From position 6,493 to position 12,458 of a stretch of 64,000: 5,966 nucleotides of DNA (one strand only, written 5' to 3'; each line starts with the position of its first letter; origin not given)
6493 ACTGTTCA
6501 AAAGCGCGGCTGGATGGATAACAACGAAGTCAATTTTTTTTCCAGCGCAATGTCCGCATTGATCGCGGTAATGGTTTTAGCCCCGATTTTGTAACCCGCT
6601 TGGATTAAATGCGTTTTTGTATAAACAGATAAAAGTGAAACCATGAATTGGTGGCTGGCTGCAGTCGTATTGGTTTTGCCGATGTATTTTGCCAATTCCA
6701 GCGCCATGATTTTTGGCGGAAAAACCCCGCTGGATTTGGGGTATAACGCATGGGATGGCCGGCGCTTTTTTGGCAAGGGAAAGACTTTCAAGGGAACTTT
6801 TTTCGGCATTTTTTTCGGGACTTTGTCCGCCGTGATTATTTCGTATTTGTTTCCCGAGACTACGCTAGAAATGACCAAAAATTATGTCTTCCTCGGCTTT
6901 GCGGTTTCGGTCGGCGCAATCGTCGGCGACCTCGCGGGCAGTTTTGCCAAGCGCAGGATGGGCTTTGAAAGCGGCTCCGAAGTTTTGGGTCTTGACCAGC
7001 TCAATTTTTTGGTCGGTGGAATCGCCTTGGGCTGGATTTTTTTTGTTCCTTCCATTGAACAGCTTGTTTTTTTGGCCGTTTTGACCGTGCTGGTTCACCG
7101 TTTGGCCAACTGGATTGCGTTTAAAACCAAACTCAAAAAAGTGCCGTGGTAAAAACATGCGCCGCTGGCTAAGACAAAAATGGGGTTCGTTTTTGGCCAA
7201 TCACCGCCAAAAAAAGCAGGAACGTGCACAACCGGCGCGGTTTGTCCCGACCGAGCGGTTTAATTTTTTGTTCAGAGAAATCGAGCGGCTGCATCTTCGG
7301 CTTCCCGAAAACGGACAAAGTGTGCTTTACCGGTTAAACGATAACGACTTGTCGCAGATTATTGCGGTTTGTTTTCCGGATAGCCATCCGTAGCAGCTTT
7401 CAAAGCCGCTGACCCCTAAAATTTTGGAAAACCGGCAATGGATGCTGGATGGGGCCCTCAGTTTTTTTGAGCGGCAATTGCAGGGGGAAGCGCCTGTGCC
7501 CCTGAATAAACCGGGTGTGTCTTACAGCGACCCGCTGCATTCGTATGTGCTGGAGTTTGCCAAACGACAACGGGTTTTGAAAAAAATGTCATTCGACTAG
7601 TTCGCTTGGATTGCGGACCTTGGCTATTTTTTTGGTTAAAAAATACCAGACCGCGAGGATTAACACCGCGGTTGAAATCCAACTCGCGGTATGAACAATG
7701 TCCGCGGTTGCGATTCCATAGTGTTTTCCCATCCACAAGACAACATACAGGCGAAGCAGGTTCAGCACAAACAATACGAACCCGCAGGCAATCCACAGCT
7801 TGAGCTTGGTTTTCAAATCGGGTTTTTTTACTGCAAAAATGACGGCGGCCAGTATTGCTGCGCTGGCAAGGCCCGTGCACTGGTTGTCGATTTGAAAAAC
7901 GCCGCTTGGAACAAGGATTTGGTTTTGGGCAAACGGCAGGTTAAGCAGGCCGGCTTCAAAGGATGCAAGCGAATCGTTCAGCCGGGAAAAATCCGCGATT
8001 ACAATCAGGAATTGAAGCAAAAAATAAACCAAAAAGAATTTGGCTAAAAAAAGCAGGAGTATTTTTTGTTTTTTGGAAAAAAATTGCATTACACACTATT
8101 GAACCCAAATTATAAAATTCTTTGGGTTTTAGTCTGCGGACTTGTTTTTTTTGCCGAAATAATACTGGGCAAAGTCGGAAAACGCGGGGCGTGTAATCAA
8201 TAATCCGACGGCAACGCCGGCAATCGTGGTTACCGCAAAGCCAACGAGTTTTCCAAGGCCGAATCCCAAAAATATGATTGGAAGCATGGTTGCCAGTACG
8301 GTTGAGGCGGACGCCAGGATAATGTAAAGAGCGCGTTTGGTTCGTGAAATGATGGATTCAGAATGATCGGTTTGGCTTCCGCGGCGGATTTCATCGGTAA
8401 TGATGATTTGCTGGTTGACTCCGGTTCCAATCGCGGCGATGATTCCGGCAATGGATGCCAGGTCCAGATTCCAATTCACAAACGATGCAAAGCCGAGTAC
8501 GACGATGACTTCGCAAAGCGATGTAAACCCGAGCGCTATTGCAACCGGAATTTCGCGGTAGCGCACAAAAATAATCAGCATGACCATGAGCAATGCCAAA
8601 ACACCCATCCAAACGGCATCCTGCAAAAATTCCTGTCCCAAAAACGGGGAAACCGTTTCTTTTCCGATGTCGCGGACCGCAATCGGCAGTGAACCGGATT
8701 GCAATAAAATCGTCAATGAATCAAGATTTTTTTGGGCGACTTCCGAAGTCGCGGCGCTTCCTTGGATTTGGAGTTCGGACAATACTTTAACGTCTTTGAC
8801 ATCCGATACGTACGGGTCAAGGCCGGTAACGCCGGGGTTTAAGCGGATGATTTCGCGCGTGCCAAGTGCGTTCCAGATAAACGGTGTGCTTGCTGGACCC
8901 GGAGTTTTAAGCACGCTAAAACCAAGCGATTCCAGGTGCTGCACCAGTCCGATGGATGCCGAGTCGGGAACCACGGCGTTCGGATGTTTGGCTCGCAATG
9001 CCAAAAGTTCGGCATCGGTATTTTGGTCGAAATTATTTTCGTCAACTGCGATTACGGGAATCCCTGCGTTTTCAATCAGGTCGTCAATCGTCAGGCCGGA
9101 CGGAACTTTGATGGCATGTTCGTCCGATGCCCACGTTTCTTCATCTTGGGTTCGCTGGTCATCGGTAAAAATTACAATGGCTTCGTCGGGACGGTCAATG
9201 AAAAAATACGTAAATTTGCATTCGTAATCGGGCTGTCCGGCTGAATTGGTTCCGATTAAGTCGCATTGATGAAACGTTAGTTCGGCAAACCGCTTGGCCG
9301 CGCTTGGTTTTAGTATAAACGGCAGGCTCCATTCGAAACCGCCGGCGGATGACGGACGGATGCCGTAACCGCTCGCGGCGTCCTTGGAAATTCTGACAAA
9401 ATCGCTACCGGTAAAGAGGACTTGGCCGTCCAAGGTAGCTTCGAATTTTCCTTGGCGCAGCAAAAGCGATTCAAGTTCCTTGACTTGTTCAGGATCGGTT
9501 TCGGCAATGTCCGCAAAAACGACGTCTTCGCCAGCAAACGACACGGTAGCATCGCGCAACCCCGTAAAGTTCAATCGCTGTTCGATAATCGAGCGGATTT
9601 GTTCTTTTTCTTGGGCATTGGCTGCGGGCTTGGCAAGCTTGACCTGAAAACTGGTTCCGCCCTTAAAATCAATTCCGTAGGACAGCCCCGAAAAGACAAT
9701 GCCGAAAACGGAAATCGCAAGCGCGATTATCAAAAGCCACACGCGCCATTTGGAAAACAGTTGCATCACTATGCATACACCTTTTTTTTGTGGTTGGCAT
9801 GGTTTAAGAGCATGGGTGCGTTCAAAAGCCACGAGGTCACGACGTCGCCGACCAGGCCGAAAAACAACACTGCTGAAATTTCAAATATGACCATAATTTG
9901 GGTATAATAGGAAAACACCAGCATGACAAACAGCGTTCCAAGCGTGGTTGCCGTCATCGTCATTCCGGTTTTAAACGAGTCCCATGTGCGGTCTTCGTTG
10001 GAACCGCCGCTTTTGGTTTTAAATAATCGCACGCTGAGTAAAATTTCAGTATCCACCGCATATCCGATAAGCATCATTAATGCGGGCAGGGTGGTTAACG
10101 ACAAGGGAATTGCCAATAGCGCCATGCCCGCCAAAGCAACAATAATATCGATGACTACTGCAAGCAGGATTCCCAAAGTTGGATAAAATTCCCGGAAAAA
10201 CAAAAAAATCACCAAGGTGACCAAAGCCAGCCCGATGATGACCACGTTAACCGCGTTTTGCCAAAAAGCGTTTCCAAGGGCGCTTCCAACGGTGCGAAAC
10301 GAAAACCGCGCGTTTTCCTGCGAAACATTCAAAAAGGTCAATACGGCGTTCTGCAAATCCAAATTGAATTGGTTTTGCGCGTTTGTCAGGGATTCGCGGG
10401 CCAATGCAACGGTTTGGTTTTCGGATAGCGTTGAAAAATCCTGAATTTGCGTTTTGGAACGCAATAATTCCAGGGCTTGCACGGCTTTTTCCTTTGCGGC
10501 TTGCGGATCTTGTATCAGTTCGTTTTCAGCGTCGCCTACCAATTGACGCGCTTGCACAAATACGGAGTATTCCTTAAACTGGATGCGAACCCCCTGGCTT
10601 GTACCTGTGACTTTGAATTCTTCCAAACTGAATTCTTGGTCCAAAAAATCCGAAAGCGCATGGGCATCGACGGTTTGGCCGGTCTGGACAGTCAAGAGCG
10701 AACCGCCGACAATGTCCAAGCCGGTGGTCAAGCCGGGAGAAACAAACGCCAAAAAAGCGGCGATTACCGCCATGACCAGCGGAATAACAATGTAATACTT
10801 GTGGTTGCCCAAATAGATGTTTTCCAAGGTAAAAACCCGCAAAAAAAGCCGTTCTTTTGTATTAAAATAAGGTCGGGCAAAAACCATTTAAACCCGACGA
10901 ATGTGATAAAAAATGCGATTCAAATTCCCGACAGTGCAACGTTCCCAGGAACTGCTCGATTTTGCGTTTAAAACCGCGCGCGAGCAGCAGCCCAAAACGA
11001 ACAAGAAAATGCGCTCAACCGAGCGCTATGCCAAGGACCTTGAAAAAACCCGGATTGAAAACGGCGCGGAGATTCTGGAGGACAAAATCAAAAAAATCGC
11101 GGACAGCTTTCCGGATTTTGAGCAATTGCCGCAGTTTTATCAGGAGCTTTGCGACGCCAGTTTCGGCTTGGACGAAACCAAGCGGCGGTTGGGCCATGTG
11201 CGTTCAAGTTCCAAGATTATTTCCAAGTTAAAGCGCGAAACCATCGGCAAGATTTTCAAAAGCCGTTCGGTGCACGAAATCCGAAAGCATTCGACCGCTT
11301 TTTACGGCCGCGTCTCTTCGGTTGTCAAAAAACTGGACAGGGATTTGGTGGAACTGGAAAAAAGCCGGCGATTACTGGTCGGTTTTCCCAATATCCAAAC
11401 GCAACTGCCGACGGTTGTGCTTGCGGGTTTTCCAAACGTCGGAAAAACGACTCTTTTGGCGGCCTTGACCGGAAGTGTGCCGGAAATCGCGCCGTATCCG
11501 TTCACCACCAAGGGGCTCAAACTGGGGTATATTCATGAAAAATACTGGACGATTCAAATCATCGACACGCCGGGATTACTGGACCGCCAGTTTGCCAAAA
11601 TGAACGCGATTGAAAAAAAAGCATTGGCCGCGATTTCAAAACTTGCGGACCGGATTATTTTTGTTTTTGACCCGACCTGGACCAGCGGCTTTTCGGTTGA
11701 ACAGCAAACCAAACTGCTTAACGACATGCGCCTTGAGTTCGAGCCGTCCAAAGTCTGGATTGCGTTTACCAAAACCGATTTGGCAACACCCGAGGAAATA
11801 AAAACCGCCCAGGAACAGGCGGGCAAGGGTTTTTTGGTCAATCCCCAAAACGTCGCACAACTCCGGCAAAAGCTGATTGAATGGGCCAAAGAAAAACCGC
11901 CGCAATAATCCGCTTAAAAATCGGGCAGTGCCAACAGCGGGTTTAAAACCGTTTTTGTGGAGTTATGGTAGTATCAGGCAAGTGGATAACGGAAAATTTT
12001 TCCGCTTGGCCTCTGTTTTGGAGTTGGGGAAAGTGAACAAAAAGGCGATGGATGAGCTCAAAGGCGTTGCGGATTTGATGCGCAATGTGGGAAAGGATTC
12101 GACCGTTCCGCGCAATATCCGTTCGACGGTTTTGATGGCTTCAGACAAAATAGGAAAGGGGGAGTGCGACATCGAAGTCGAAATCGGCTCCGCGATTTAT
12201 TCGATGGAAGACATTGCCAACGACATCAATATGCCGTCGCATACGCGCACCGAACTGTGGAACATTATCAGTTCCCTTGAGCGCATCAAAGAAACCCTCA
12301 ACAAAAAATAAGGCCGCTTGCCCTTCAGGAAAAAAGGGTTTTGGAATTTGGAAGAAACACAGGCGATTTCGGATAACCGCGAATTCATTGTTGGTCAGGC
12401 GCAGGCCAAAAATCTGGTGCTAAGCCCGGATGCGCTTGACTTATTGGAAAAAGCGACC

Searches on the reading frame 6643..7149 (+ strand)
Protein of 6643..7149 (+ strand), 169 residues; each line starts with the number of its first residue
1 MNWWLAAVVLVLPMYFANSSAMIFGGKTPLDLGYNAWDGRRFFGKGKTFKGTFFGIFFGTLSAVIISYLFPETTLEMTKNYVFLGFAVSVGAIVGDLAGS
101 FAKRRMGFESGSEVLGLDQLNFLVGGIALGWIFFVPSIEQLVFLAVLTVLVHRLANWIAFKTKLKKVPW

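Call 51: search_protein_families(library=pfam, proteins=[window:6643-7149:+], max_evalue=0.001)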
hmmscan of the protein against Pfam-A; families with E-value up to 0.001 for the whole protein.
window:6643-7149:+ (169 aa): 2 families
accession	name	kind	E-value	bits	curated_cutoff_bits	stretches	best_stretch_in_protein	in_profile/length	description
PF01864.22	CarS-like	-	1.5e-44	152.5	22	1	5-169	6-175/175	CDP-archaeol synthase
PF01148.25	CTP_transf_1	-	1.6e-05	25.3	24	1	46-107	169-229/264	Cytidylyltransferase family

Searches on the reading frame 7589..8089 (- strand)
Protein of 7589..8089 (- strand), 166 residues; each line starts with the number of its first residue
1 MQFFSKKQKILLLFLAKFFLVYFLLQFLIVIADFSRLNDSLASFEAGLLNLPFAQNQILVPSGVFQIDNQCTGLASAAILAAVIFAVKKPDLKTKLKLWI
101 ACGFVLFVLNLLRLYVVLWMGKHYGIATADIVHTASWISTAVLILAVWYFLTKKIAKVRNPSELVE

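Call 10: search_protein_families(library=pfam, proteins=[window:7589-8089:-], max_evalue=0.1)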
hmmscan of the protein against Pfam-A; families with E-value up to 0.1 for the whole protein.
window:7589-8089:- (166 aa): 2 families
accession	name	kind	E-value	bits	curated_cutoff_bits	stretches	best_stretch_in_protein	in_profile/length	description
PF09721.15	Exosortase_EpsH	-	1.1e-07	32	25.7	1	12-150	100-250/254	Transmembrane exosortase (Exosortase_EpsH)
PF00731.26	AIRC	-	0.09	12.7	30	0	61-97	107-139/148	AIR carboxylase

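Call 76: search_protein_families(library=ncbifam, proteins=[window:7589-8086:-], max_evalue=0.01)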
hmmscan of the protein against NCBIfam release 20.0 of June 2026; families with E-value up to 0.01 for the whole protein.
window:7589-8086:- (165 aa): 11 families
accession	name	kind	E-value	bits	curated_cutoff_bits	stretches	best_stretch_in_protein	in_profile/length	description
TIGR04178.1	exo_archaeo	signature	2.6e-13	50.1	23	1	64-150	1-90/97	exosortase/archaeosortase family protein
TIGR04175.1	archaeo_artD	exception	8.8e-11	42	125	1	6-154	2-145/150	archaeosortase D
TIGR04124.1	archaeo_artE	exception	8.6e-09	35.6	95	1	5-149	2-148/153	archaeosortase family protein ArtE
NF033505.2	paceosortase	exception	1.3e-06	28.7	80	1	9-158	11-151/167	pacearchaeosortase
NF045528.1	heimosortase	equivalog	1.6e-06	28.3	130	1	64-123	86-144/199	heimdallarchaeosortase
TIGR04125.1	exosort_PGF_TRM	exception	2.9e-05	23.7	75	1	69-120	149-200/271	archaeosortase A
TIGR03762.1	archaeo_artC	exception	5.3e-05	23.2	100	1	56-151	169-272/274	archaeosortase C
TIGR03109.2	exosort_XrtA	exception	0.0001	21.8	208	1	54-143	155-249/261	exosortase A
TIGR04293.1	archaeo_artF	exception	0.0012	18.8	150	1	63-134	69-138/166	archaeosortase family protein ArtF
NF012138.0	exosort_XrtR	exception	0.0014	18.8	150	1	73-134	74-135/160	exosortase R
NF052577.1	ThSTportTsuASprch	equivalog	0.0034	16.8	400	1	60-127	155-221/330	thiosulfate transporter TsuA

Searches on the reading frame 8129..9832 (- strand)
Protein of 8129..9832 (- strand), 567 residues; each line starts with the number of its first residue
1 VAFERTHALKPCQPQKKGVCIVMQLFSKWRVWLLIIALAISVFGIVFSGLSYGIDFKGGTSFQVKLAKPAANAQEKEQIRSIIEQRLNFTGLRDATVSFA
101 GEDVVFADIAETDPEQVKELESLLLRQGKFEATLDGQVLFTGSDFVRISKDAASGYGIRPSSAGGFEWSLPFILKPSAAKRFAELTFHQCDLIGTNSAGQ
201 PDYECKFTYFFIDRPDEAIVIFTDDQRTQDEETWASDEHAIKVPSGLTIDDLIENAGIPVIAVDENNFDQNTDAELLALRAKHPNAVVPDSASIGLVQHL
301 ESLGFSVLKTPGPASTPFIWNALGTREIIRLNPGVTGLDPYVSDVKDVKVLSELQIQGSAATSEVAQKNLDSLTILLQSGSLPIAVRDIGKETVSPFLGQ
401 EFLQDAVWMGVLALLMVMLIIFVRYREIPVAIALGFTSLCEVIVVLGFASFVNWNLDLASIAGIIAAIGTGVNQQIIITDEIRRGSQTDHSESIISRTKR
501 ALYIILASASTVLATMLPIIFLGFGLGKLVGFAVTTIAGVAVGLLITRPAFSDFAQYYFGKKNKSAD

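Call 51: search_protein_families(library=pfam, proteins=[window:8129-9832:-], max_evalue=0.001)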
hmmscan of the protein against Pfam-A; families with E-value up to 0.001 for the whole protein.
window:8129-9832:- (567 aa): 2 families
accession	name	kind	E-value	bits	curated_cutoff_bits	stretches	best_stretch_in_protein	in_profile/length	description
PF02355.23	SecD_SecF_C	-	1.2e-18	67.7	20.5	1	388-545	15-173/189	Protein export membrane protein SecD/SecF, C-terminal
PF07549.19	Sec_GG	-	1e-07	31.7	20.3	1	44-70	2-28/28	SecD/SecF GG Motif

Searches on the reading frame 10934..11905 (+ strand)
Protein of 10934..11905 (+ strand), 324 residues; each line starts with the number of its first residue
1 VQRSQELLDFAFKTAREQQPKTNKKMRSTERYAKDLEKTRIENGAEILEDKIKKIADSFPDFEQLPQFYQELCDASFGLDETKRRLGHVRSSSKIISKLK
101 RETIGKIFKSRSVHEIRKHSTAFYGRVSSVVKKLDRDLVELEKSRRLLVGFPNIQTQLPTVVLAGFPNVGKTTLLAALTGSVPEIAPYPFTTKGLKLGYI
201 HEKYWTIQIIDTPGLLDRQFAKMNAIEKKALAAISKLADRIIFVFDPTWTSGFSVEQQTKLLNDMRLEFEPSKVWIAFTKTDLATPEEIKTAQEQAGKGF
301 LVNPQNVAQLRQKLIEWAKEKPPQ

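Call 52: search_protein_families(library=pfam, proteins=[window:10934-11905:+], max_evalue=0.001)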
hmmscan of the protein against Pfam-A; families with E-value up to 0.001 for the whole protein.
window:10934-11905:+ (324 aa): 5 families
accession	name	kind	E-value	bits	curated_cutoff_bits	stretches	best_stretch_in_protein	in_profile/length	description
PF17835.6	NOG1_N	-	7.8e-25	88.3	22.9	1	3-154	9-159/160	NOG1 N-terminal helical domain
PF01926.29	MMR_HSR1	-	4.6e-20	72.3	21.9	1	160-280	1-113/113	50S ribosome-binding GTPase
PF06858.20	NOG1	-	4.7e-16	58.7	27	1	226-282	2-58/58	Nucleolar GTP-binding protein 1 (NOG1)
PF02421.24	FeoB_N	-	3.3e-11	43.4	27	1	160-289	2-123/156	Ferrous iron transport protein B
PF09439.16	SRPRB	-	7.2e-05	22.7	25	1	158-293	3-131/178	Signal recognition particle receptor beta subunit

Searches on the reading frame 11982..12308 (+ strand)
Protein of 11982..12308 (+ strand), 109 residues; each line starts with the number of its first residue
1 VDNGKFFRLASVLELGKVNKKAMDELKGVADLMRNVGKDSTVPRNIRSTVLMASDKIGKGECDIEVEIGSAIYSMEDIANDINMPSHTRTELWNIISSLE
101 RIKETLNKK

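Call 52: search_protein_families(library=pfam, proteins=[window:11982-12308:+], max_evalue=0.001)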
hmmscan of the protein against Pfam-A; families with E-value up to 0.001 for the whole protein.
window:11982-12308:+ (109 aa): 1 family
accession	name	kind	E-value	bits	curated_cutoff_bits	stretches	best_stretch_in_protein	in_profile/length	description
PF03685.18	UPF0147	-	1.3e-21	76.9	23.6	1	25-102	4-81/81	Uncharacterised protein family (UPF0147)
